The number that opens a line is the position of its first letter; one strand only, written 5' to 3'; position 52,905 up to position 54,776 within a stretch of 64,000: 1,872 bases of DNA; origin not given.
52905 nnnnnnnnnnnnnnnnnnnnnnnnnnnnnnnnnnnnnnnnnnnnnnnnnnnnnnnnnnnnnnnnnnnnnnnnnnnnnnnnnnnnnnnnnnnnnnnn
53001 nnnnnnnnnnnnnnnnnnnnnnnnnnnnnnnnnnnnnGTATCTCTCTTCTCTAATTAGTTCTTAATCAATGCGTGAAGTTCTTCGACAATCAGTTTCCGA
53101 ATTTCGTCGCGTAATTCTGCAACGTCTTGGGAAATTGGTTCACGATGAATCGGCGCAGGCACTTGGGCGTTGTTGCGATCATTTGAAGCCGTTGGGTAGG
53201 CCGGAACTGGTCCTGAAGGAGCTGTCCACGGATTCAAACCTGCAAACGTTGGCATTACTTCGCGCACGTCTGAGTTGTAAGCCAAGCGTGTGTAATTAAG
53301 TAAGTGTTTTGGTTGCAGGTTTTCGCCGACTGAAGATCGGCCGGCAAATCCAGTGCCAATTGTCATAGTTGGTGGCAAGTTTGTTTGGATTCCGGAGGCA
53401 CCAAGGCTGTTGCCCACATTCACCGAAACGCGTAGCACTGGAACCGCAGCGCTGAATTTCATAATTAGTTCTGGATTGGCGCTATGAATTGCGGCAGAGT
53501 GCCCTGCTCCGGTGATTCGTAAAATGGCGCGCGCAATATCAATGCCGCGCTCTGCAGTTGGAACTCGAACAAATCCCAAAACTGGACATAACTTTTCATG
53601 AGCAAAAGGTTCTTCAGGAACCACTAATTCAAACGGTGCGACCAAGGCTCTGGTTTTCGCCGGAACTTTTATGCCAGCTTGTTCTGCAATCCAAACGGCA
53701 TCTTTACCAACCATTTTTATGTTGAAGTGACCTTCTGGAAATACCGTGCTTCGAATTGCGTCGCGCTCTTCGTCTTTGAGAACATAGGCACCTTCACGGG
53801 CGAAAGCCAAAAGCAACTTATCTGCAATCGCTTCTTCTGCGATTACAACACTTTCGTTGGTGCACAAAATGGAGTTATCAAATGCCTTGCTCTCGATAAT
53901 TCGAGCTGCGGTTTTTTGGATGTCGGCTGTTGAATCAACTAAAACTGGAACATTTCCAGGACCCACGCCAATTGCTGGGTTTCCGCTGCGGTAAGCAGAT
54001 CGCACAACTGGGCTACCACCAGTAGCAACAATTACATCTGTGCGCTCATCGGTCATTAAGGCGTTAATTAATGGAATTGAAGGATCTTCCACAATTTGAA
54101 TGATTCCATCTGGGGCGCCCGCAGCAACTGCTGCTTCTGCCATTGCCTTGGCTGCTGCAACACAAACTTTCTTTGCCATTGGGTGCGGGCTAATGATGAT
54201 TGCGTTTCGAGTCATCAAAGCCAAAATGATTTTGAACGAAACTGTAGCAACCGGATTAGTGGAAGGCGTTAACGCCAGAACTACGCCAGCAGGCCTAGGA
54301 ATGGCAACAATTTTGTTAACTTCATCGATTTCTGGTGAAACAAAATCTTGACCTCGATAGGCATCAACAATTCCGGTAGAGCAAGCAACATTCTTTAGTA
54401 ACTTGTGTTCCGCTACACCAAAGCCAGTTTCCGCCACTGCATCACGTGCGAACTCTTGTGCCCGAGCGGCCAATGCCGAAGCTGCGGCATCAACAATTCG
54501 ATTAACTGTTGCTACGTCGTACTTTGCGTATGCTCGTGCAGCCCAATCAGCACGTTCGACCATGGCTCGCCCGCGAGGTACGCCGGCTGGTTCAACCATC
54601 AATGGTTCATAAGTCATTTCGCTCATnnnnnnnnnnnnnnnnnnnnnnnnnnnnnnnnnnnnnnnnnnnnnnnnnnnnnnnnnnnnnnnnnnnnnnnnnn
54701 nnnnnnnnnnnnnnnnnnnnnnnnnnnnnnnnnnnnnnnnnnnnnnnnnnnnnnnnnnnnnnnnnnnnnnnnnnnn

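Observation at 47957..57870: Complete amino-alcohol (RMM-type) bacterial microcompartment locus in a compact, mid-GC actinobacterial genome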

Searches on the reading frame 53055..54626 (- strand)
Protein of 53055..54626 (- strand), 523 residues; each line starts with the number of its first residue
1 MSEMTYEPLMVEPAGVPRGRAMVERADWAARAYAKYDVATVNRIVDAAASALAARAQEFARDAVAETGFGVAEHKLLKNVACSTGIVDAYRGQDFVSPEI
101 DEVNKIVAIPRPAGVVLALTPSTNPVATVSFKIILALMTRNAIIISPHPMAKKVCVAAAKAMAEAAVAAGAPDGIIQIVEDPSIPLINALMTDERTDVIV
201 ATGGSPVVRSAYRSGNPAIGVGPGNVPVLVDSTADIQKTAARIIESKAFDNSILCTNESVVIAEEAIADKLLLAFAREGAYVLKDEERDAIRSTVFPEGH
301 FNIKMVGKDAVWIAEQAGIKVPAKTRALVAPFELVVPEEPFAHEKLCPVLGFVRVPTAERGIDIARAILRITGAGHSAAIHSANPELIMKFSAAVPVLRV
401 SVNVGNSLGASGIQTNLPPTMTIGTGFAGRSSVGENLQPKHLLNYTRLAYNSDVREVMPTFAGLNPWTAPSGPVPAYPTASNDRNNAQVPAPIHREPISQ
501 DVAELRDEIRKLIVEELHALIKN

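Call 3: search_protein_families(library=pfam, proteins=[window:53055-54626:-], max_evalue=0.01)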
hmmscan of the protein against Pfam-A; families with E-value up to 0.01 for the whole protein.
window:53055-54626:- (523 aa): 1 family
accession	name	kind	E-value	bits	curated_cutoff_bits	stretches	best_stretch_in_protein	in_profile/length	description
PF00171.27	Aldedh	-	9.9e-27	94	23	1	20-408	32-428/461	Aldehyde dehydrogenase family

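Call 6: search_protein_families(library=ncbifam, proteins=[window:53055-54626:-], max_evalue=0.01)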
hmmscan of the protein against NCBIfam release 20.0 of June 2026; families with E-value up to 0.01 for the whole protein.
window:53055-54626:- (523 aa): 40 families (the best 25 are shown)
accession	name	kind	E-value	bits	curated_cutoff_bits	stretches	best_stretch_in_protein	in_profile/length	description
NF010378.0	PRK13805.1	equivalog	6.8e-131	437.8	951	1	21-450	18-451/872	bifunctional acetaldehyde-CoA/alcohol dehydrogenase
TIGR02518.1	EutH_ACDH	equivalog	6.5e-117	391.3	620.1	1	19-451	10-444/488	acetaldehyde dehydrogenase (acetylating)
NF047625.1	AcylSulfactDhSauS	equivalog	9.3e-95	318.1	600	1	21-453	8-445/464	acylating sulfoacetaldehyde dehydrogenase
NF011927.0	PRK15398.1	subfamily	1.5e-81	274.4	403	1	22-425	41-438/465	aldehyde dehydrogenase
NF052305.1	DioxValDhHalo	equivalog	4e-15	55.7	750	1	21-274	47-303/483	2,5-dioxovalerate dehydrogenase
NF040648.1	lactal_redase_Meth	equivalog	1.5e-14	53.9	650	1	29-278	45-297/463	lactaldehyde dehydrogenase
NF042993.1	AlphKGSA_gudD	equivalog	4.7e-14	52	770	1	23-271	48-299/481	alpha-ketoglutaric semialdehyde dehydrogenase GucD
TIGR01804.1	BADH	equivalog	5.9e-13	48.1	668.6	1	24-273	42-294/467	betaine-aldehyde dehydrogenase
TIGR03250.1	PhnAcAld_DH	equivalog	1.5e-12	46.9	635.65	1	36-280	55-308/472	phosphonoacetaldehyde dehydrogenase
NF001221.0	PRK00197.1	equivalog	1.6e-12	46.9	289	1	124-403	127-368/418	glutamate-5-semialdehyde dehydrogenase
NF006992.0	PRK09457.1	subfamily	7.3e-11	41.4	514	1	22-277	42-300/487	succinylglutamate-semialdehyde dehydrogenase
TIGR00407.1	proA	equivalog_domain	1.2e-10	40.8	317.45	1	98-272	89-262/398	glutamate-5-semialdehyde dehydrogenase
TIGR01780.1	SSADH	subfamily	1.5e-10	40.6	646.35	1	13-275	15-280/448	succinate-semialdehyde dehydrogenase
NF040792.1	glyc_ald_dh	equivalog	4.1e-10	39.2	760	1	104-276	128-300/488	D-glyceraldehyde dehydrogenase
NF040869.1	G3PDH_Arch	equivalog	5.9e-10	38.4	780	1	111-278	157-321/502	NADP-dependent glyceraldehyde-3-phosphate dehydrogenase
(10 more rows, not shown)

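Call 24: find_encoding_contigs(protein=window:53055-54626:-, flank=10000, max_places=6)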
Protein window:53055-54626:- (523 aa): 23 contigs read that carry it; 6 places shown.
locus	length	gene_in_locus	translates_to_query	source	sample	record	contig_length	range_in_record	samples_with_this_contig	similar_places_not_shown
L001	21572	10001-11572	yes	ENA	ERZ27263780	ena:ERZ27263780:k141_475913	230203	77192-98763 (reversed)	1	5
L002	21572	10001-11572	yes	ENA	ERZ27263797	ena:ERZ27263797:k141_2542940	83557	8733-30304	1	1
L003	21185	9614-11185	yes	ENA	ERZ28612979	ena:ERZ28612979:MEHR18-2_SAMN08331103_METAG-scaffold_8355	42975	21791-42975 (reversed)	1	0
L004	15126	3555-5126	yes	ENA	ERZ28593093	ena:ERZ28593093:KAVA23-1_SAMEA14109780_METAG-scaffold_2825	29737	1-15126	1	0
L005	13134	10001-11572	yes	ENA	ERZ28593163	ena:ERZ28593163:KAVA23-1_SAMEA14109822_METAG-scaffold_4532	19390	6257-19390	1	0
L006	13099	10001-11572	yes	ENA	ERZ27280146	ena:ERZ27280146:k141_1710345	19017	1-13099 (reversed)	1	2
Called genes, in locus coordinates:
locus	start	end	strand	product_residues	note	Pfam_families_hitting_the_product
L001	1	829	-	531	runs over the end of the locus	PF07969:Amidohydro_3, PF01979:Amidohydro_1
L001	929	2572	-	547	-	PF18427:DDR_swiveling, PF08841:DDR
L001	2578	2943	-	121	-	PF02287:Dehydratase_SU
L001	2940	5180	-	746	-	PF02286:Dehydratase_LU, PF02288:Dehydratase_MU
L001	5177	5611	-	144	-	PF03928:HbpS-like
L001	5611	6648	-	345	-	PF03069:FmdA_AmdA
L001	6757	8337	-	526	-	PF00324:AA_permease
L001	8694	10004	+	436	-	PF00202:Aminotran_3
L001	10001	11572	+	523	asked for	PF00171:Aldedh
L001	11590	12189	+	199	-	PF27545:CsoS1D_N, PF00936:BMC (weak)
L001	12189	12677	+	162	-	-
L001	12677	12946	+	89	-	PF03319:EutN_CcmL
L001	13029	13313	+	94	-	PF00936:BMC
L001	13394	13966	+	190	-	PF27545:CsoS1D_N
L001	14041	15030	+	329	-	PF01636:APH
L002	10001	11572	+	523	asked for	PF00171:Aldedh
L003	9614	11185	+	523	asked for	PF00171:Aldedh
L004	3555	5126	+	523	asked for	PF00171:Aldedh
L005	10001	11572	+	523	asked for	PF00171:Aldedh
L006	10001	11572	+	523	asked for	PF00171:Aldedh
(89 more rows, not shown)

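Call 25: find_homologous_proteins(query=window:53055-54626:-, max_evalue=1e-30)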
Query window:53055-54626:- (523 aa): 7401 proteins with E <= 1e-30 among 8000 candidates; the best 120 are listed.
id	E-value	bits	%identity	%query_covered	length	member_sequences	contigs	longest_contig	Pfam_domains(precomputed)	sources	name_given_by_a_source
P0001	0.0e+0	1075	94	100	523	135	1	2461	PF00171.28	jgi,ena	jgi:acyl-CoA reductase-like NAD-dependent aldehyde dehydrogenase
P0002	0.0e+0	1054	91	100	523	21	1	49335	PF00171.28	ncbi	-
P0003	0.0e+0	1053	90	100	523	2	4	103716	PF00171.28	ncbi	-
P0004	0.0e+0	1051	90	100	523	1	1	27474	PF00171.28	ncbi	-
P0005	0.0e+0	1050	90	100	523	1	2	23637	PF00171.28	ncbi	-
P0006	0.0e+0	1049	90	100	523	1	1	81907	PF00171.28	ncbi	-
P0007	0.0e+0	1047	90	100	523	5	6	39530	PF00171.28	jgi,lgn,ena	-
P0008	0.0e+0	1045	90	100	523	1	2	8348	PF00171.28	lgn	-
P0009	0.0e+0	1042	89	100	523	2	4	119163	PF00171.28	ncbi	-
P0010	0.0e+0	1039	90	100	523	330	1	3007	PF00171.28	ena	-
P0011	0.0e+0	1038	90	100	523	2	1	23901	PF00171.28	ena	-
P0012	0.0e+0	1037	90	100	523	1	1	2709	PF00171.28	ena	-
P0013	0.0e+0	1037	90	100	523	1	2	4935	PF00171.28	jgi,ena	-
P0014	0.0e+0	1036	95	96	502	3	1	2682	PF00171.28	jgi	jgi:acyl-CoA reductase-like NAD-dependent aldehyde dehydrogenase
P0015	0.0e+0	1036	90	100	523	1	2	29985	PF00171.28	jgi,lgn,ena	jgi:acyl-CoA reductase-like NAD-dependent aldehyde dehydrogenase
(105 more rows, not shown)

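Call 27: find_related_loci(query=A1, collection=genome_contigs, flank=10000)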
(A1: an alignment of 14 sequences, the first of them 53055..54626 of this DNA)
Query A1 (523 aa) in genome_contigs; peptide patterns used: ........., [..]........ (x = any residue, [..] = any of these).
600 stretches matched a pattern (row limit reached: there are more); 585 encode a relative of the query (tblastn E <= 1e-3); the best 80 are kept; 80 distinct loci.
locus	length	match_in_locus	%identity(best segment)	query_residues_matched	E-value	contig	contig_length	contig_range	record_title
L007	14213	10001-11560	81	1-522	0e+0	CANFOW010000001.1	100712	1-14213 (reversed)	MAG: Actinobacteria bacterium isolate Jr-14may18-117 genome assembly, contig: Jr-14may18-C258-p1, whole genome shotgun s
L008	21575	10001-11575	64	9-523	0e+0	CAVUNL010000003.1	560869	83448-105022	MAG: uncultured Actinomycetes bacterium isolate MFD02579.bin.2.46 genome assembly, contig: contig_11955, whole genome sh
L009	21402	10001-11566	67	1-522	0e+0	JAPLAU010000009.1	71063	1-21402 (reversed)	MAG: Actinomycetota bacterium isolate LacPavin_0818_WC45_MAG_62_14 LacPavin_0818_WC45_scaffold_981519, whole genome shot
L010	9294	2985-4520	63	12-523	0e+0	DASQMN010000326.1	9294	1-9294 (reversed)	MAG TPA_asm: Nocardioidaceae bacterium isolate SMAG_U10749 k141_179978, whole genome shotgun sequence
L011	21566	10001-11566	64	9-521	0e+0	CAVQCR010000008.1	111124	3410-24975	MAG: uncultured Actinomycetota bacterium isolate MFD02248.bin.1.145 genome assembly, contig: contig_20340, whole genome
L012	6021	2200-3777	61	9-523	0e+0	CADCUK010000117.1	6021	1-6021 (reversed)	MAG: uncultured Nocardioidaceae bacterium isolate AVDCRST_MAG47 genome assembly, contig: NODE3585, whole genome shotgun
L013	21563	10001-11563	65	9-521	0e+0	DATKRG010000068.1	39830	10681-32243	MAG TPA_asm: Streptosporangiaceae bacterium isolate SMAG_U14022 k141_576294, whole genome shotgun sequence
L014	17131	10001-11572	65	9-523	0e+0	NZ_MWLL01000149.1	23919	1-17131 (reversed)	Kineosporia sp. R_H_3 ECOMGDLI_149, whole genome shotgun sequence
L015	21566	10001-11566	63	9-520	0e+0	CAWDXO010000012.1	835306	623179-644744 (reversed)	MAG: uncultured Actinomycetes bacterium isolate MFD05705.bin.1.160 genome assembly, contig: contig_3212, whole genome sh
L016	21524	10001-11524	61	11-523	0e+0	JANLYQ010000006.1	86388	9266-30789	MAG: Sporichthyaceae bacterium isolate OTE_14_metabat.278 OTE_14_k141_183170, whole genome shotgun sequence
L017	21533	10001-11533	62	15-523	0e+0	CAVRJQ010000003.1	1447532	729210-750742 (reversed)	MAG: uncultured Actinomycetota bacterium isolate MFD01275.bin.2.175 genome assembly, contig: contig_4231, whole genome s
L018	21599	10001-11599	64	9-523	0e+0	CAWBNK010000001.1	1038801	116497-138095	MAG: uncultured Actinomycetes bacterium isolate MFD04463.bin.3.136 genome assembly, contig: contig_10866, whole genome s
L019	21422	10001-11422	62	54-522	0e+0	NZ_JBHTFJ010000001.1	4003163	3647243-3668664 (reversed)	Mycolicibacterium sp. GCM10028919 strain LUN27 spades_K_17_127_1, whole genome shotgun sequence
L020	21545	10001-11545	60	1-521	0e+0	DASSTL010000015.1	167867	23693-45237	MAG TPA_asm: Nocardioides sp. isolate SMAG_U540 k141_1131802, whole genome shotgun sequence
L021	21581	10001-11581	60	5-521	0e+0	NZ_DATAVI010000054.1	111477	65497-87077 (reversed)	MAG: Nocardioides sp. isolate SMAG_U5595 k141_2685344, whole genome shotgun sequence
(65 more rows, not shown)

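Call 28: list_cluster_members(proteins=[window:53055-54626:-, window:44410-46095:-, window:19137-20564:-, P0002, P0009, P0003])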
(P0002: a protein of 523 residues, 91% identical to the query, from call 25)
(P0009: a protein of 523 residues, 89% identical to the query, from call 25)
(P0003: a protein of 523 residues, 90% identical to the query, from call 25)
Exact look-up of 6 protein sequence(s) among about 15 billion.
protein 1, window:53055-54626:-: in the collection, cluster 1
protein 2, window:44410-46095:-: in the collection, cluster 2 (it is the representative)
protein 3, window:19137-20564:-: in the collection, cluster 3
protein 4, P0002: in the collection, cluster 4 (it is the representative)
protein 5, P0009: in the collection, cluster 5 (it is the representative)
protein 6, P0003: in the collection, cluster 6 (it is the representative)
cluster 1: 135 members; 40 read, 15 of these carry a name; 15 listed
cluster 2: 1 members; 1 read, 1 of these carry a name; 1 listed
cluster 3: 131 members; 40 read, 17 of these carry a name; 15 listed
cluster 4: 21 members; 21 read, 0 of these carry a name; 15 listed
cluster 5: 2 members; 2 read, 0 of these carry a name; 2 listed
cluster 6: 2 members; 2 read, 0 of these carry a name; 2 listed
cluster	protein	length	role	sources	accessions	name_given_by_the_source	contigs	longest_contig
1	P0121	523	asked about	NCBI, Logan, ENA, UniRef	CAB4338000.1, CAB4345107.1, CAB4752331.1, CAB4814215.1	unannotated protein [freshwater metagenome] | Unannotated protein n=1 Tax=freshwater metagenome TaxID=449393 RepID=A0A6J5ZW96_9ZZZZ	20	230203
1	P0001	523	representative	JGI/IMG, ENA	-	acyl-CoA reductase-like NAD-dependent aldehyde dehydrogenase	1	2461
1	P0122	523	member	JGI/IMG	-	acyl-CoA reductase-like NAD-dependent aldehyde dehydrogenase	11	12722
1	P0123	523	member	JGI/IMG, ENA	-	acyl-CoA reductase-like NAD-dependent aldehyde dehydrogenase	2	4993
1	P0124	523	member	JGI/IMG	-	acyl-CoA reductase-like NAD-dependent aldehyde dehydrogenase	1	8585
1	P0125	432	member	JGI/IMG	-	acetaldehyde dehydrogenase/alcohol dehydrogenase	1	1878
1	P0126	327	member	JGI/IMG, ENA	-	acyl-CoA reductase-like NAD-dependent aldehyde dehydrogenase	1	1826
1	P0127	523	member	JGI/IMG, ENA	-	acyl-CoA reductase-like NAD-dependent aldehyde dehydrogenase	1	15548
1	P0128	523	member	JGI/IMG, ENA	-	hypothetical protein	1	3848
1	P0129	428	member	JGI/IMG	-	acyl-CoA reductase-like NAD-dependent aldehyde dehydrogenase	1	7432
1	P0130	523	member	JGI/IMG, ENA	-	acyl-CoA reductase-like NAD-dependent aldehyde dehydrogenase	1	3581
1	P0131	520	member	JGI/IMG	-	acetaldehyde dehydrogenase/alcohol dehydrogenase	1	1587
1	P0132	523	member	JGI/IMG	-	acyl-CoA reductase-like NAD-dependent aldehyde dehydrogenase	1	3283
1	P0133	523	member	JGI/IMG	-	acetaldehyde dehydrogenase / alcohol dehydrogenase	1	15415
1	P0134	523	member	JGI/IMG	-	acyl-CoA reductase-like NAD-dependent aldehyde dehydrogenase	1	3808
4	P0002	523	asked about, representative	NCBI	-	-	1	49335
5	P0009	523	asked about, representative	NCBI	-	-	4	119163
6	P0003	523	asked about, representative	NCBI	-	-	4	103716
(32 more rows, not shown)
